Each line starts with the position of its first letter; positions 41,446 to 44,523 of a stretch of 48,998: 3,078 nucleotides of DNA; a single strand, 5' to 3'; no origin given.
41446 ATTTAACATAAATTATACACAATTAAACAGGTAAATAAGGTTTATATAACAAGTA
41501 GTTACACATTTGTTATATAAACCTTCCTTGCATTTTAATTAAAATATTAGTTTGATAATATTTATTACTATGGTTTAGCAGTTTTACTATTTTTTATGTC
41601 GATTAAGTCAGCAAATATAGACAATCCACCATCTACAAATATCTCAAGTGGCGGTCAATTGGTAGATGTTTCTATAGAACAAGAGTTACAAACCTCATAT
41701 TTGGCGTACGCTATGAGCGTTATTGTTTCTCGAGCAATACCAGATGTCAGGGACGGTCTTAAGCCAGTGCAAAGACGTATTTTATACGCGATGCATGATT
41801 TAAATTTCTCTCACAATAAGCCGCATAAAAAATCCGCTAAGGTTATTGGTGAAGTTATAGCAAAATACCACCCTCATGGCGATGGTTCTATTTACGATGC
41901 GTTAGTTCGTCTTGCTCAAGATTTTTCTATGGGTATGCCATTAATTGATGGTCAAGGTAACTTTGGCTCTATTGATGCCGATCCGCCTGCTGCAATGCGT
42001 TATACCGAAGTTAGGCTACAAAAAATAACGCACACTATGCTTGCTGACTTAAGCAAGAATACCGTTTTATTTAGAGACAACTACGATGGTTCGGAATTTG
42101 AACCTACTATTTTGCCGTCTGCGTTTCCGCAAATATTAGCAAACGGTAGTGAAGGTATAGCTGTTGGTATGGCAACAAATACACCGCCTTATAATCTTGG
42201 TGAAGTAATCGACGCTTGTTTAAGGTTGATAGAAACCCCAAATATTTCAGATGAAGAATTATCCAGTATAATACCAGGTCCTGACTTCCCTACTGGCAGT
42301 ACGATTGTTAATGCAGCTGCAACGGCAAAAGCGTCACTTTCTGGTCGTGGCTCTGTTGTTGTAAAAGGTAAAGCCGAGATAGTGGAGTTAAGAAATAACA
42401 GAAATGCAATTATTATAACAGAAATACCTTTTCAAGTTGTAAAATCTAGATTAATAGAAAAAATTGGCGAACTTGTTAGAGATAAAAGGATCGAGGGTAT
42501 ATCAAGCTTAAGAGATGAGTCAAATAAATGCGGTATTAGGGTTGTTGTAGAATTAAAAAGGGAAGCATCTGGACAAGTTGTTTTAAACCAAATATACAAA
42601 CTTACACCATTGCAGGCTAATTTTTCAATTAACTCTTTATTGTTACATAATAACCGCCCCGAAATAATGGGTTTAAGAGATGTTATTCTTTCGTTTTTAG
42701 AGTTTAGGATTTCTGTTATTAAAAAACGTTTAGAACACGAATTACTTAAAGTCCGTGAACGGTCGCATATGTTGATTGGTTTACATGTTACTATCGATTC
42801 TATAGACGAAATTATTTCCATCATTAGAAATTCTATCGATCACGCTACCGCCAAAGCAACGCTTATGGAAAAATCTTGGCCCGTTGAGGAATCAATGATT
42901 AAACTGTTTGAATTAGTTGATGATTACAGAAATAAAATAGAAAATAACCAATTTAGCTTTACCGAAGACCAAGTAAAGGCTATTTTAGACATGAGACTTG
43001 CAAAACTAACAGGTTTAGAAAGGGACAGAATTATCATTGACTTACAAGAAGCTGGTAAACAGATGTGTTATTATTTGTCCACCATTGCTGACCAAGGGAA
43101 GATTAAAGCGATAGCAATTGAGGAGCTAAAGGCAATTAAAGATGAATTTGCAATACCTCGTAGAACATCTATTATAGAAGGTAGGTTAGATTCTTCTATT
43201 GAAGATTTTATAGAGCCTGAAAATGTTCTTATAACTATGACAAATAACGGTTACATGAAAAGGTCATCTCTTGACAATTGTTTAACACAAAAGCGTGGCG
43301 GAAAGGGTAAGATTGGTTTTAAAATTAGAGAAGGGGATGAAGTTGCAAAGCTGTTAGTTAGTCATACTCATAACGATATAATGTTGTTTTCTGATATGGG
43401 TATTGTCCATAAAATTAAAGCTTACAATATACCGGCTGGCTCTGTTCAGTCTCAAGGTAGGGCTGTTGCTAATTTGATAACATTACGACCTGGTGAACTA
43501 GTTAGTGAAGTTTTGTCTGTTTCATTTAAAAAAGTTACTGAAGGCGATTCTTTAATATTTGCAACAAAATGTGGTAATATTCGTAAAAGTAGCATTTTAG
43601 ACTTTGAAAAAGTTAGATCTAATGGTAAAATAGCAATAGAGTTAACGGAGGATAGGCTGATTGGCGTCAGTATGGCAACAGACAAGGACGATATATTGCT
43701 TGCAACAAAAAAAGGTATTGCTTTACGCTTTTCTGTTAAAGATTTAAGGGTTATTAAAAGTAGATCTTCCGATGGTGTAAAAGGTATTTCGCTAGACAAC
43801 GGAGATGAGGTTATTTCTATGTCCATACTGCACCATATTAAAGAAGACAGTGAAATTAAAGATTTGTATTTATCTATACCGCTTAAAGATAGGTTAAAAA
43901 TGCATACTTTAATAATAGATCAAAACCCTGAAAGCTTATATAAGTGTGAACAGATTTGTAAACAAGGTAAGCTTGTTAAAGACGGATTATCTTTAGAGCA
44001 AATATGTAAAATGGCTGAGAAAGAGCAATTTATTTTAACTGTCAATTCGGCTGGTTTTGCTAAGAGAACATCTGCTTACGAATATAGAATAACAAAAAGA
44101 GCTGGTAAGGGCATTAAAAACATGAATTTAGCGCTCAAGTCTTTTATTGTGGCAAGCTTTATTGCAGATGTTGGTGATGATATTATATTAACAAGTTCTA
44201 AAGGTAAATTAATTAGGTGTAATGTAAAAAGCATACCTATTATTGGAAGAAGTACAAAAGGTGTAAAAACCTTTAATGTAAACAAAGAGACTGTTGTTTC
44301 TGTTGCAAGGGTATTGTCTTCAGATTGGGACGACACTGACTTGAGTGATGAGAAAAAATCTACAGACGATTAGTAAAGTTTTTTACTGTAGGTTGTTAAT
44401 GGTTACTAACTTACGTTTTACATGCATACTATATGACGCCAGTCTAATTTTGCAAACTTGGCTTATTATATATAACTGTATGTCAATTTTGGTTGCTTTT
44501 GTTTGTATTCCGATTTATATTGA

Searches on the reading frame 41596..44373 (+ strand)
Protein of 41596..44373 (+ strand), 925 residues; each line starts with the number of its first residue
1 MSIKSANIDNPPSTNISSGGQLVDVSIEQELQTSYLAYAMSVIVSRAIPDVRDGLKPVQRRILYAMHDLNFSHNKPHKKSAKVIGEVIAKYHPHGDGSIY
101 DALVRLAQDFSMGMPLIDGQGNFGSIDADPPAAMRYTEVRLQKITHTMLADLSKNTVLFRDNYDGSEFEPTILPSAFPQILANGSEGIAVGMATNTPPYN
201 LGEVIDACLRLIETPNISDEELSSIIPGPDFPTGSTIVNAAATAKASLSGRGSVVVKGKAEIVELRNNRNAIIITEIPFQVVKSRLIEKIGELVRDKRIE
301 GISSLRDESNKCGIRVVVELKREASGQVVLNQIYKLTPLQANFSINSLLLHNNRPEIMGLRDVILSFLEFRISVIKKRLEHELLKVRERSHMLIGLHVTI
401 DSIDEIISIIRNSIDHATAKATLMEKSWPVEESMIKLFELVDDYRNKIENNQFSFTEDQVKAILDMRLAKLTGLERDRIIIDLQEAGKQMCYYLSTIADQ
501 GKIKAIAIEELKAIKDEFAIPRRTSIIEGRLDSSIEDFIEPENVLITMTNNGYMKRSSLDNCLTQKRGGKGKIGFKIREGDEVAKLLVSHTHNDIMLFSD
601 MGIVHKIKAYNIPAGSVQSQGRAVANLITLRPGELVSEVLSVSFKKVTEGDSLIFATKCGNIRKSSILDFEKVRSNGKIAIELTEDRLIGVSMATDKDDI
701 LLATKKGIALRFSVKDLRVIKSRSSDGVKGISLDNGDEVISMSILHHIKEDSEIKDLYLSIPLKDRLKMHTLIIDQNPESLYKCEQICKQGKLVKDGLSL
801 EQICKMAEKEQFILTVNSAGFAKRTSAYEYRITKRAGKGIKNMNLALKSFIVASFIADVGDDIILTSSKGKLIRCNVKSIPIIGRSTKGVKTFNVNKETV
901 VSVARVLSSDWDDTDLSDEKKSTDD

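Call 14: search_protein_families(library=pfam, proteins=[window:41596-44373:+], max_evalue=0.001)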
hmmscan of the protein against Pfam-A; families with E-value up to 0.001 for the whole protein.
window:41596-44373:+ (925 aa): 2 families
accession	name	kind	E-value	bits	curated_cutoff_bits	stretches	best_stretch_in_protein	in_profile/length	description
PF00521.26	DNA_topoisoIV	-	9.5e-150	499.6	31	1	46-512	1-432/432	DNA gyrase/topoisomerase IV, subunit A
PF03989.18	DNA_gyraseA_C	-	4.1e-49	164.2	27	4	698-744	1-46/48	DNA gyrase C-terminal domain, beta-propeller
